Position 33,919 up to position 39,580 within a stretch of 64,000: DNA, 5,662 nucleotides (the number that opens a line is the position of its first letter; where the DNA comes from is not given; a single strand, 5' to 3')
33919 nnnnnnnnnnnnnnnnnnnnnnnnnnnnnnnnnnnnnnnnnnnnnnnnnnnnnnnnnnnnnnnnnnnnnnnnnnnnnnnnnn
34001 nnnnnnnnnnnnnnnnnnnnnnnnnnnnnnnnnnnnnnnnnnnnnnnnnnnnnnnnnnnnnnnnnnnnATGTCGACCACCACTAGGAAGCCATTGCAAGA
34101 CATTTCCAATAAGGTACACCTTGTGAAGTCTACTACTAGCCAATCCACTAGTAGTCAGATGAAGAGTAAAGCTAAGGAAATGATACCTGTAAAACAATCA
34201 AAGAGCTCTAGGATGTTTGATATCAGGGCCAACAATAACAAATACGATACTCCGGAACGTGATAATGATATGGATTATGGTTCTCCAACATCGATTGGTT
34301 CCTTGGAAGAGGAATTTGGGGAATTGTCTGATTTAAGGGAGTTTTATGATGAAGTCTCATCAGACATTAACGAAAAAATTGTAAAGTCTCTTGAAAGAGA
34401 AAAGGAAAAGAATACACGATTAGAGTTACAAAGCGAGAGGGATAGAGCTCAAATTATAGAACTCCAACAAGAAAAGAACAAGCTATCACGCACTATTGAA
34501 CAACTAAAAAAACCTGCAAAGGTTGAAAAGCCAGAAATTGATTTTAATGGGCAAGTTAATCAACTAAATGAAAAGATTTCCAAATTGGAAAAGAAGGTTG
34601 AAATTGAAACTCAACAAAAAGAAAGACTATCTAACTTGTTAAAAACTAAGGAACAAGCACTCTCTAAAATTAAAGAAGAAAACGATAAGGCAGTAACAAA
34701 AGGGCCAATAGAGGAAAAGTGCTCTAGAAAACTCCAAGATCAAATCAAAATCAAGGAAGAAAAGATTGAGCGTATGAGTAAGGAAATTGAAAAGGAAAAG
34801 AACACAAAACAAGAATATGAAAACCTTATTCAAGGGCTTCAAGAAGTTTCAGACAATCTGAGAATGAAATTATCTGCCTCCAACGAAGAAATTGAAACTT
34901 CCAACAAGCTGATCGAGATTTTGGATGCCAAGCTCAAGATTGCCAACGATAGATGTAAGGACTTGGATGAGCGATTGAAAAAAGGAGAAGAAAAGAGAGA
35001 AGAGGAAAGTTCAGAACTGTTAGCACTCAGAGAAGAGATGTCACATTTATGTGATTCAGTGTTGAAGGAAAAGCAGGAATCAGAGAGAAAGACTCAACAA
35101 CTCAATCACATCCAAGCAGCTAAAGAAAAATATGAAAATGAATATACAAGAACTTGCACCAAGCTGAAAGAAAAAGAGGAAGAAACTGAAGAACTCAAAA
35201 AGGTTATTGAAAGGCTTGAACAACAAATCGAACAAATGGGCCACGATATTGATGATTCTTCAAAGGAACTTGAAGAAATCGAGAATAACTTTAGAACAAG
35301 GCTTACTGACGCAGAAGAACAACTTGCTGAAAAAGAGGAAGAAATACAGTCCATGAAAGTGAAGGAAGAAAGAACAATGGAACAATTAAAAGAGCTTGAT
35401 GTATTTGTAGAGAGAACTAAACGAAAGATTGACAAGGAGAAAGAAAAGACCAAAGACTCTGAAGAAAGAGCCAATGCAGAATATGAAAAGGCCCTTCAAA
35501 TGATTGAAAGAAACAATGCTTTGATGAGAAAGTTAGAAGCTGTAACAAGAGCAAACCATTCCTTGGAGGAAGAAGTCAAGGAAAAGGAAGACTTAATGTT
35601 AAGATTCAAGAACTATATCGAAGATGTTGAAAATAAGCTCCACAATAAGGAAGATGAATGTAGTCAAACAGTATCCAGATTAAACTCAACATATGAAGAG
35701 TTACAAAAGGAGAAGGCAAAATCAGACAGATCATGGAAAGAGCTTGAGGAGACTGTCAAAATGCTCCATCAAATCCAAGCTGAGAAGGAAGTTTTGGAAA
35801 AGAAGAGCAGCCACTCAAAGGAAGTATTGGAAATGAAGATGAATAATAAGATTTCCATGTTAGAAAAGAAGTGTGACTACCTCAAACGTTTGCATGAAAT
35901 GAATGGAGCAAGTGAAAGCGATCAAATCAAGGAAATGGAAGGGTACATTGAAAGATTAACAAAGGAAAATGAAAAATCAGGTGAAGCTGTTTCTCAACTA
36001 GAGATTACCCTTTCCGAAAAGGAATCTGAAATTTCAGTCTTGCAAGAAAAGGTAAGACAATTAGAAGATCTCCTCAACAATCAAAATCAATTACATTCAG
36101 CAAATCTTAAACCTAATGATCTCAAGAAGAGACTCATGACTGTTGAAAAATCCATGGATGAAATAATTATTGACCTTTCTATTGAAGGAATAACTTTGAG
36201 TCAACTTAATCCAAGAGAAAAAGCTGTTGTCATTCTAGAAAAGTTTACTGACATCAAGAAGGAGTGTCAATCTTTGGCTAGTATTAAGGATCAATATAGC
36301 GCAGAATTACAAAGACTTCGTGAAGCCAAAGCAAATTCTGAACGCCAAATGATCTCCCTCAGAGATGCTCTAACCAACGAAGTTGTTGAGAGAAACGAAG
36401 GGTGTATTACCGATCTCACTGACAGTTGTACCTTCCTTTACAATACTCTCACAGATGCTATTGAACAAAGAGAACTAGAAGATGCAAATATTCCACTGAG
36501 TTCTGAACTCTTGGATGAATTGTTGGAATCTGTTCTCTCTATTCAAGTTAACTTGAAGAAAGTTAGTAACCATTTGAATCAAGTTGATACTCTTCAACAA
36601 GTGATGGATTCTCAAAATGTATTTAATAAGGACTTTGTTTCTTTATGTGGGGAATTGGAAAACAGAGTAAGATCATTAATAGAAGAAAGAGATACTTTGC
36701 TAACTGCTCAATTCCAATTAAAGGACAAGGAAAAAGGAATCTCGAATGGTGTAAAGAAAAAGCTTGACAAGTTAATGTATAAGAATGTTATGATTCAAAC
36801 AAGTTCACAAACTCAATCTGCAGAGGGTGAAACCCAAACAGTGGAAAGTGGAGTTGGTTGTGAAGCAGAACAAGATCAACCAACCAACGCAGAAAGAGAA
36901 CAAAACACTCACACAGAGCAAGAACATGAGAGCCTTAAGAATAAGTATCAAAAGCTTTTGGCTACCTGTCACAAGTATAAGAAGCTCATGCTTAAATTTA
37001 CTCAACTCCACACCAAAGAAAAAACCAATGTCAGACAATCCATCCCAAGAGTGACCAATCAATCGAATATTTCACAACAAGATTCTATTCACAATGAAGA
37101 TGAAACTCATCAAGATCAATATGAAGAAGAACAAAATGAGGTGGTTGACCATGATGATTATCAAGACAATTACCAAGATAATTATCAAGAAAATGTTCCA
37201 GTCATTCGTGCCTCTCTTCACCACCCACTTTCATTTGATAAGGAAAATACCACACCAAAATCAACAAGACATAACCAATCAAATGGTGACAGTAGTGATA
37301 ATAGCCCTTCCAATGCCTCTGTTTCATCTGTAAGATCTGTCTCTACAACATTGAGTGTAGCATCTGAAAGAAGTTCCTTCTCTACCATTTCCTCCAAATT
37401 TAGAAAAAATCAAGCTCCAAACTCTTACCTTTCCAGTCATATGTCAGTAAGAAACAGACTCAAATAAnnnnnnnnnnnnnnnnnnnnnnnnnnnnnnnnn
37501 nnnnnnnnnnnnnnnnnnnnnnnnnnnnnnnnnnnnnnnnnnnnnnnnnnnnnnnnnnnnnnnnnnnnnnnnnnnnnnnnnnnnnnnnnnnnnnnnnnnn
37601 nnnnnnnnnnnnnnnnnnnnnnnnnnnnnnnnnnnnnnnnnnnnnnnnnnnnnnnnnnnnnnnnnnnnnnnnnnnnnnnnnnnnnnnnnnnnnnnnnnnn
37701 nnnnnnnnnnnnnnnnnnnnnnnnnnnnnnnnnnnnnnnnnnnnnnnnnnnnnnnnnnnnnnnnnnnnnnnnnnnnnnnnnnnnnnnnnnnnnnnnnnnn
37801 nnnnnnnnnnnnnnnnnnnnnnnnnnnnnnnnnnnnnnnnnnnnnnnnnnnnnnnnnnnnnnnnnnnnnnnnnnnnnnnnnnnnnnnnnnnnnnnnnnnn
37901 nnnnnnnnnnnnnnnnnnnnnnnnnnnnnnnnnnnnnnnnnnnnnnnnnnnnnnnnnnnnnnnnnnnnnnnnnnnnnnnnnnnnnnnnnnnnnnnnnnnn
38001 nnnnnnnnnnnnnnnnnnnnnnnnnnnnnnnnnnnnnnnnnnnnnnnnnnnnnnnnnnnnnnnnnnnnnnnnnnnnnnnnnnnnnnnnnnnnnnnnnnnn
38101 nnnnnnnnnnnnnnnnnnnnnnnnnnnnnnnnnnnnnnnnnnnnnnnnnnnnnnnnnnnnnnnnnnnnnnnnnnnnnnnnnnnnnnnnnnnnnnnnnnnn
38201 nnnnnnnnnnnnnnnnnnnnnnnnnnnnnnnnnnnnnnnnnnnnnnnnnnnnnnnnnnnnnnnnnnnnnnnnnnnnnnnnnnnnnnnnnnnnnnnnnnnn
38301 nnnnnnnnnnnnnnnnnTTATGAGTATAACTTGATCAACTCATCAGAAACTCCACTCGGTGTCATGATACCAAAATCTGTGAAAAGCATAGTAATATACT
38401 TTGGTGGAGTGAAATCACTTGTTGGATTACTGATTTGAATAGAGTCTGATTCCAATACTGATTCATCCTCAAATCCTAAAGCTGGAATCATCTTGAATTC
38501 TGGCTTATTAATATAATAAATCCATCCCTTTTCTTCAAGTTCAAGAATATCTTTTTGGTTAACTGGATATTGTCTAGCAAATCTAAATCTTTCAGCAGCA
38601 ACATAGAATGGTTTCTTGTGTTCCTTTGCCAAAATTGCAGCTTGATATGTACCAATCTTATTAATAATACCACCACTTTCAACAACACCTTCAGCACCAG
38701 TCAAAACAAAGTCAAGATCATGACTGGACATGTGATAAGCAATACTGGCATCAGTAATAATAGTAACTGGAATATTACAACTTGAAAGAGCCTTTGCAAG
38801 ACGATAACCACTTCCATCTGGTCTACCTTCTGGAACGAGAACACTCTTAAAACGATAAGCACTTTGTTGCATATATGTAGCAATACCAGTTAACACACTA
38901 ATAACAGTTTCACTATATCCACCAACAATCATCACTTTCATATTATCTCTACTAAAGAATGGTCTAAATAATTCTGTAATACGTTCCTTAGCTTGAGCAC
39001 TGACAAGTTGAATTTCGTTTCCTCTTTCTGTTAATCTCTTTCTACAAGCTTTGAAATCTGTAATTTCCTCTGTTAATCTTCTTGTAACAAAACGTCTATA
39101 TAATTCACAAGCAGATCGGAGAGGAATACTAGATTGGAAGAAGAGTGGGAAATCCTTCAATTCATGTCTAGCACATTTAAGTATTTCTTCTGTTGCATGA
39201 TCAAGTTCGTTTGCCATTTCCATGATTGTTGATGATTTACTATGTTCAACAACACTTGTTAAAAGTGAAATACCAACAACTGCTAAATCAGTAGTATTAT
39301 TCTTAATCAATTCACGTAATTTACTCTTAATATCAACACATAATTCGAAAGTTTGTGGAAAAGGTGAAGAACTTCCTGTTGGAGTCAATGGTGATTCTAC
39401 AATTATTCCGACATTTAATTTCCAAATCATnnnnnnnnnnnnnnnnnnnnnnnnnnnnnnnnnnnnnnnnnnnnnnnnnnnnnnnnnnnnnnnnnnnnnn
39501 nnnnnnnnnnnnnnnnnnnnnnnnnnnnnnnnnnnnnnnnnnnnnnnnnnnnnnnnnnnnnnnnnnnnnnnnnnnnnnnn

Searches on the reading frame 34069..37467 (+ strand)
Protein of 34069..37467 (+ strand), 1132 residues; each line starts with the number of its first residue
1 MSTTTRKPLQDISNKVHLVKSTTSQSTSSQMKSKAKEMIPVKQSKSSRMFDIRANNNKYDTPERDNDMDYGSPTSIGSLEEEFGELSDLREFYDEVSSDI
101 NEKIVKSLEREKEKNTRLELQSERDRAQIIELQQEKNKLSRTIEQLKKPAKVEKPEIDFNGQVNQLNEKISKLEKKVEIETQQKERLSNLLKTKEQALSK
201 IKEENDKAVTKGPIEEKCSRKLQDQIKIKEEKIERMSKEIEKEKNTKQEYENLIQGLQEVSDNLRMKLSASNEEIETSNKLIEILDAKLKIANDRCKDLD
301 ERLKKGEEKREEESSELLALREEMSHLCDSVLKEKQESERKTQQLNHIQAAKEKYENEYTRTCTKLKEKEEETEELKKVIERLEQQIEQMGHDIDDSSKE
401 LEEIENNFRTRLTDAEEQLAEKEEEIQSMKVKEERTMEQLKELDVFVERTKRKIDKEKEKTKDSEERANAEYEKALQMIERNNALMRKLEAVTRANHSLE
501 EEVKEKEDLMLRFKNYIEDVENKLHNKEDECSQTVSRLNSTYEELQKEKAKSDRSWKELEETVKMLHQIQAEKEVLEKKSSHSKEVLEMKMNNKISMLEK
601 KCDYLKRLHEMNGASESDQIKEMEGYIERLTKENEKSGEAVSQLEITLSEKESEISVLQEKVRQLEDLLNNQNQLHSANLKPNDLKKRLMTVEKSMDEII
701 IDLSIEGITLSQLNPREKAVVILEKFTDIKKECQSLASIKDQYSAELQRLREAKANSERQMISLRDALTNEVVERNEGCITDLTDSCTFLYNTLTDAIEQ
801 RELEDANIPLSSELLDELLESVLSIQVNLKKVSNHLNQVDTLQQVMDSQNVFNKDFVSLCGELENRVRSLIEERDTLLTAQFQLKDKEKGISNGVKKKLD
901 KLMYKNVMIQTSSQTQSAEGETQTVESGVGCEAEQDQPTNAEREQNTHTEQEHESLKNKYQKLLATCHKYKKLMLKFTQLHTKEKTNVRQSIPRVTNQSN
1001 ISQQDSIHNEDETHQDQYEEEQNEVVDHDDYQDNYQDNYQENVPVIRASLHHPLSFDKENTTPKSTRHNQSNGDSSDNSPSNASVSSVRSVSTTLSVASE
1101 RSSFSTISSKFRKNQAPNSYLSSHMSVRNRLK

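Call 28: search_protein_families(library=pfam, proteins=[window:34069-37467:+], max_evalue=0.001)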
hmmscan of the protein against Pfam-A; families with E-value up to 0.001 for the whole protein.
window:34069-37467:+ (1132 aa): 0 families

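Call 63: find_homologous_proteins(query=window:34069-37464:+)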
Query window:34069-37464:+ (1132 aa): 3 proteins with E <= 0.001 among 8000 candidates.
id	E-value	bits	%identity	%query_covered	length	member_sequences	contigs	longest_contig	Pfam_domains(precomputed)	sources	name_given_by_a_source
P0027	0.0e+0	1064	53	99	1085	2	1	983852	-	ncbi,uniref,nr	ncbi:hypothetical protein FDP41_010799 [Naegleria fowleri]|uniref:Uncharacterized protein n=1 Tax=Na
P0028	0.0e+0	1057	53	100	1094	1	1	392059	-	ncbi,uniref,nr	ncbi:hypothetical protein C9374_010303 [Naegleria lovaniensis]|uniref:Uncharacterized protein n=1 Ta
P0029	1.2e-197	678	41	99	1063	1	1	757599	-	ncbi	ncbi:hypothetical protein ABK040_002385 [Willaertia magna]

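Call 64: find_encoding_contigs(protein=P0027, flank=4000, max_places=1)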
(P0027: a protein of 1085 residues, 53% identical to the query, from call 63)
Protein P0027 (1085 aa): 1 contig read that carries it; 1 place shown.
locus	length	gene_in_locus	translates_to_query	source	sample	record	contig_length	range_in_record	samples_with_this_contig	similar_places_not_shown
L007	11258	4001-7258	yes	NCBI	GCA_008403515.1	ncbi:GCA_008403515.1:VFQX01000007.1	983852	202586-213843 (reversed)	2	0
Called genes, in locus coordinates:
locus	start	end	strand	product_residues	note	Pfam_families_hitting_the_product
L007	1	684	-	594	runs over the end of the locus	PF00514:Arm (faint), PF13513:HEAT_EZ (faint), PF16186:Arm_3 (weak)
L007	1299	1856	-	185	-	-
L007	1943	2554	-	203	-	PF12937:F-box-like (weak)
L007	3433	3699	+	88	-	-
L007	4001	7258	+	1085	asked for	-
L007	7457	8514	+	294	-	PF02089:Palm_thioest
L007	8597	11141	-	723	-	PF01268:FTHFS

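Call 65: find_encoding_contigs(protein=P0028, flank=4000, max_places=1)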
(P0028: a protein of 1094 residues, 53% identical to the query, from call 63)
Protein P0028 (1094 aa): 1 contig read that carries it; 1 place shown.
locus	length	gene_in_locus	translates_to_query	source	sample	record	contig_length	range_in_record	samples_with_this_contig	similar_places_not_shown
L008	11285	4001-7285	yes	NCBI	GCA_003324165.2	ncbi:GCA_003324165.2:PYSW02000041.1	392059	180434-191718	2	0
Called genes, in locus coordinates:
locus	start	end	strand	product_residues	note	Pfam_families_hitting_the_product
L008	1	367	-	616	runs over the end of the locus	PF24768:ARM_ARMC5 (faint), PF13513:HEAT_EZ (faint), PF02985:HEAT (faint), PF13646:HEAT_2 (faint), PF00514:Arm (weak)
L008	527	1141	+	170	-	PF05856:ARPC4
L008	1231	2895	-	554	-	-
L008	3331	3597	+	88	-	-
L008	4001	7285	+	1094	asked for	-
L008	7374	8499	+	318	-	PF02089:Palm_thioest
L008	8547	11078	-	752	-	PF01268:FTHFS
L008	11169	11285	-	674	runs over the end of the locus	PF11145:DUF2921, PF12678:zf-rbx1 (weak), PF13639:zf-RING_2, PF13923:zf-C3HC4_2 (weak)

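Call 66: find_encoding_contigs(protein=P0029, flank=4000, max_places=1)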
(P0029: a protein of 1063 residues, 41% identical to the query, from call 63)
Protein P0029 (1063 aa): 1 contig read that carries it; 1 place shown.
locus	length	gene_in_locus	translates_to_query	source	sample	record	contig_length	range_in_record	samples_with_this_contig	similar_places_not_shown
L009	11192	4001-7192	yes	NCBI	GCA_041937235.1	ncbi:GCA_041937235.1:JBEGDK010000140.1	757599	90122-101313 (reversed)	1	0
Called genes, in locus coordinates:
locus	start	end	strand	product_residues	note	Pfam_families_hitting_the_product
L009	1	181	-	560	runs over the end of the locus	PF00168:C2 (faint), PF00069:Pkinase, PF07714:PK_Tyr_Ser-Thr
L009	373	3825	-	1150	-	PF07719:TPR_2 (faint), PF13174:TPR_6 (faint), PF13181:TPR_8 (faint), PF13414:TPR_11 (faint), PF00515:TPR_1 (weak), PF13371:TPR_9, PF00648:Peptidase_C2, PF01067:Calpain_III (weak), +4 more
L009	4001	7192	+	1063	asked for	-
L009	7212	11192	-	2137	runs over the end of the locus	-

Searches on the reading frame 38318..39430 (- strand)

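Call 28: search_protein_families(library=pfam, proteins=[window:38318-39430:-], max_evalue=0.001)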
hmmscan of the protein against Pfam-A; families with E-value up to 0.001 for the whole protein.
window:38318-39430:- (370 aa): 1 family
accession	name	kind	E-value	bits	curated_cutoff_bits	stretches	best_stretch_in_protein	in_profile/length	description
PF01008.23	IF-2B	-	4.8e-54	183.9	22.4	1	48-358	7-280/280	Initiation factor 2 subunit family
